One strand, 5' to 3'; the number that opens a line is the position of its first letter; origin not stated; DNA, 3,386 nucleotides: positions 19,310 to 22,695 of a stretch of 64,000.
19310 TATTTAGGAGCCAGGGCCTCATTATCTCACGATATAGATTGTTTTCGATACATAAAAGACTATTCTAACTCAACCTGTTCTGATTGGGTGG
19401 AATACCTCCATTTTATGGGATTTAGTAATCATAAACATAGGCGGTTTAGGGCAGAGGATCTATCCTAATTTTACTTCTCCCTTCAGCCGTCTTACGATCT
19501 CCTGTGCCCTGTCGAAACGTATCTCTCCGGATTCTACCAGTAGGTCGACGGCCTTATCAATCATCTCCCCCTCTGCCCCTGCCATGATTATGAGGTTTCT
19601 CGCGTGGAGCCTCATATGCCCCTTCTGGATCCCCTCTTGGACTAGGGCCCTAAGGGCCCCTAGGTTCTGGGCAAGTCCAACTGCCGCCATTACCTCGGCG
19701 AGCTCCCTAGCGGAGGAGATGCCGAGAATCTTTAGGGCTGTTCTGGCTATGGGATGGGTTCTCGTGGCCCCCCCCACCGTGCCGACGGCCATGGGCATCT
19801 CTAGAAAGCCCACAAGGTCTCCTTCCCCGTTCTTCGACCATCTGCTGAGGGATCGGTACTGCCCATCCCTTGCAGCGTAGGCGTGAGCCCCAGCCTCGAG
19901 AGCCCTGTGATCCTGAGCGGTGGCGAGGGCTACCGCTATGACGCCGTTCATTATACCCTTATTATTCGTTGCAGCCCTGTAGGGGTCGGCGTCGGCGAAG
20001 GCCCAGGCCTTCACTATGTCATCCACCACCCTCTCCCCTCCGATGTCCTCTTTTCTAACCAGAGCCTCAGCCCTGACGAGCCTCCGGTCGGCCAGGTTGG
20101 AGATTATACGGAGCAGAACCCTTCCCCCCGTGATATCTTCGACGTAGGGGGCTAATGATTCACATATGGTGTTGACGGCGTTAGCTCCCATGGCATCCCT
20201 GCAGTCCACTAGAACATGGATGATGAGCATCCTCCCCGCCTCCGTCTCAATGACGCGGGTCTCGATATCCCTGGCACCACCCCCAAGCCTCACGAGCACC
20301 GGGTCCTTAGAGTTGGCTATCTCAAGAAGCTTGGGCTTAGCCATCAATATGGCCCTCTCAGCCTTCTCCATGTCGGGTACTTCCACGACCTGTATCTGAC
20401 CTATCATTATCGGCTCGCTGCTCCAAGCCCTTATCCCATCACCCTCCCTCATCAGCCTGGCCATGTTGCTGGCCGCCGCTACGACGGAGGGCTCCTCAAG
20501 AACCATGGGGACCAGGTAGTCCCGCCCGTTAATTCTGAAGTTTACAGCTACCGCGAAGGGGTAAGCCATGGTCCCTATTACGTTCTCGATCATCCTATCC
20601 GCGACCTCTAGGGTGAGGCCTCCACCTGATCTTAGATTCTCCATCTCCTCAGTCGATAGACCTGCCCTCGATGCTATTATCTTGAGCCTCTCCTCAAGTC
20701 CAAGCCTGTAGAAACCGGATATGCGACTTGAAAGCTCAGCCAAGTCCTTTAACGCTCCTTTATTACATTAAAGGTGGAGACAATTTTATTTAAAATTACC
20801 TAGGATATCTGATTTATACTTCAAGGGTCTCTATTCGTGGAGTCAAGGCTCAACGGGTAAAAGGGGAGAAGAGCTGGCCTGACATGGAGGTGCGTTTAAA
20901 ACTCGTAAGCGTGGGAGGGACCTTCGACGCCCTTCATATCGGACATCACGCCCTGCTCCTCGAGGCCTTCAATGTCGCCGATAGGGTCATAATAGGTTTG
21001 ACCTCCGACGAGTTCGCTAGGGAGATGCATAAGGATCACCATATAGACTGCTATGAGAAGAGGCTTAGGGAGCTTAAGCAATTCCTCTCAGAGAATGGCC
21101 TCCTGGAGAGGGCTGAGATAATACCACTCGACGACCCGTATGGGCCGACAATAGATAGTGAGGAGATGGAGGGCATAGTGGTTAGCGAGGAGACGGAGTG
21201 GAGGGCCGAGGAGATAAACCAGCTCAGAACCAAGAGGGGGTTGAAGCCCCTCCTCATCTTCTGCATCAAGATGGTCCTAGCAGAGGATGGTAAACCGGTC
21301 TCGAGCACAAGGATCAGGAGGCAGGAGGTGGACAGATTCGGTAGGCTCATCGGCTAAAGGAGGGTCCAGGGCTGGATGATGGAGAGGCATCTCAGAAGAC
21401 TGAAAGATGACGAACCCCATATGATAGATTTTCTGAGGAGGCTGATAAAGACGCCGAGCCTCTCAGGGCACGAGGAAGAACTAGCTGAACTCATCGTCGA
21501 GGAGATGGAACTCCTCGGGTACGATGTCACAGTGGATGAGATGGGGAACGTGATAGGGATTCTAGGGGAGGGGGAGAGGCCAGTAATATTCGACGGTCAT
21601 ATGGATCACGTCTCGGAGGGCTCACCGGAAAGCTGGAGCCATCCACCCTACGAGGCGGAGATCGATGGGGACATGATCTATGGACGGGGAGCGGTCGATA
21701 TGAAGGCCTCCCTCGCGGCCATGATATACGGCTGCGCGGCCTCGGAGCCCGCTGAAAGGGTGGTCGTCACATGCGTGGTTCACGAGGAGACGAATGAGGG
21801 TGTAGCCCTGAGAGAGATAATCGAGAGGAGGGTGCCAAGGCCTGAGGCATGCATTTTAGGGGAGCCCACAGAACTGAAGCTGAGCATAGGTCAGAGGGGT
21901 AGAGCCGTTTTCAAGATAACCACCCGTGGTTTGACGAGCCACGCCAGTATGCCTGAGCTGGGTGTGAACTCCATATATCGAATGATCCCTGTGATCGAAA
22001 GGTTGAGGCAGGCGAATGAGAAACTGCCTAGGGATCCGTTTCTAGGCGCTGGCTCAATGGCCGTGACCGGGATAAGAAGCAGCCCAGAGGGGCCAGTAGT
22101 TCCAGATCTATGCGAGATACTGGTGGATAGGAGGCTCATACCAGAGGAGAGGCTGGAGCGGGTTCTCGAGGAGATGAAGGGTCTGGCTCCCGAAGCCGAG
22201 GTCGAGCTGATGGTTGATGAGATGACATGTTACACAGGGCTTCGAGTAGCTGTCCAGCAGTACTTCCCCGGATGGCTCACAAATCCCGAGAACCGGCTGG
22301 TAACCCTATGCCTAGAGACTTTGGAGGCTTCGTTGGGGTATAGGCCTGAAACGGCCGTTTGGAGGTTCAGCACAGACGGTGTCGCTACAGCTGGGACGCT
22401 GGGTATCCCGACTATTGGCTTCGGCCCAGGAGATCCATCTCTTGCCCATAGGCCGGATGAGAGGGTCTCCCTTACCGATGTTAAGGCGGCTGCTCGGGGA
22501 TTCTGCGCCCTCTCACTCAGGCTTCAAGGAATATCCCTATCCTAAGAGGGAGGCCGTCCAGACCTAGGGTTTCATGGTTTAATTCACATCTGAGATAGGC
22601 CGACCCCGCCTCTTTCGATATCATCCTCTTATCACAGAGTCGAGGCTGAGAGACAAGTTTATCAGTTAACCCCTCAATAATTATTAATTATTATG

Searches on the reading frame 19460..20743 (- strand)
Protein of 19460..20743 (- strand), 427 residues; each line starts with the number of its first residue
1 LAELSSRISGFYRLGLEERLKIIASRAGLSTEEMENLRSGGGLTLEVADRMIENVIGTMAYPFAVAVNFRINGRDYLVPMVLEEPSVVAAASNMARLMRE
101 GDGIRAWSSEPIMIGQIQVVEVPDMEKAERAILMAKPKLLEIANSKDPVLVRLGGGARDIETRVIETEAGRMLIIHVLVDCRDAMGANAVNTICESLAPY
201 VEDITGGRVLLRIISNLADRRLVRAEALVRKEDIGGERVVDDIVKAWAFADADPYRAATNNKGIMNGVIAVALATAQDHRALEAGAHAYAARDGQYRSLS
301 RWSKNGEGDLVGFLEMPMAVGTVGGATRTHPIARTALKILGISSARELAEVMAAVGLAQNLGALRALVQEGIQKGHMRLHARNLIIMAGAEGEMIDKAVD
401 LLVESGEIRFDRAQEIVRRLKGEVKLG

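Call 89: search_protein_families(library=pfam, proteins=[window:19460-20743:-], max_evalue=1e-8)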
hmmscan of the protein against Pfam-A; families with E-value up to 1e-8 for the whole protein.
window:19460-20743:- (427 aa): 1 family
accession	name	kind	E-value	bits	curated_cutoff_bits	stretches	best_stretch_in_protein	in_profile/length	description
PF00368.23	HMG-CoA_red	-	1.4e-111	373.5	27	1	16-381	2-368/368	Hydroxymethylglutaryl-coenzyme A reductase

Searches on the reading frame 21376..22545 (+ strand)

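Call 89: search_protein_families(library=pfam, proteins=[window:21376-22545:+], max_evalue=1e-8)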
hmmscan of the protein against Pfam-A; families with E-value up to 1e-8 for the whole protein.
window:21376-22545:+ (389 aa): 2 families
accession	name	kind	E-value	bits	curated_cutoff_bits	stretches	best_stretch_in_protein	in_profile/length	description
PF01546.33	Peptidase_M20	-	1.8e-24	87.2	24.6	1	72-379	2-203/206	Peptidase family M20/M25/M40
PF07687.19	M20_dimer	-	1.5e-15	57.5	21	1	171-273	1-101/107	Peptidase dimerisation domain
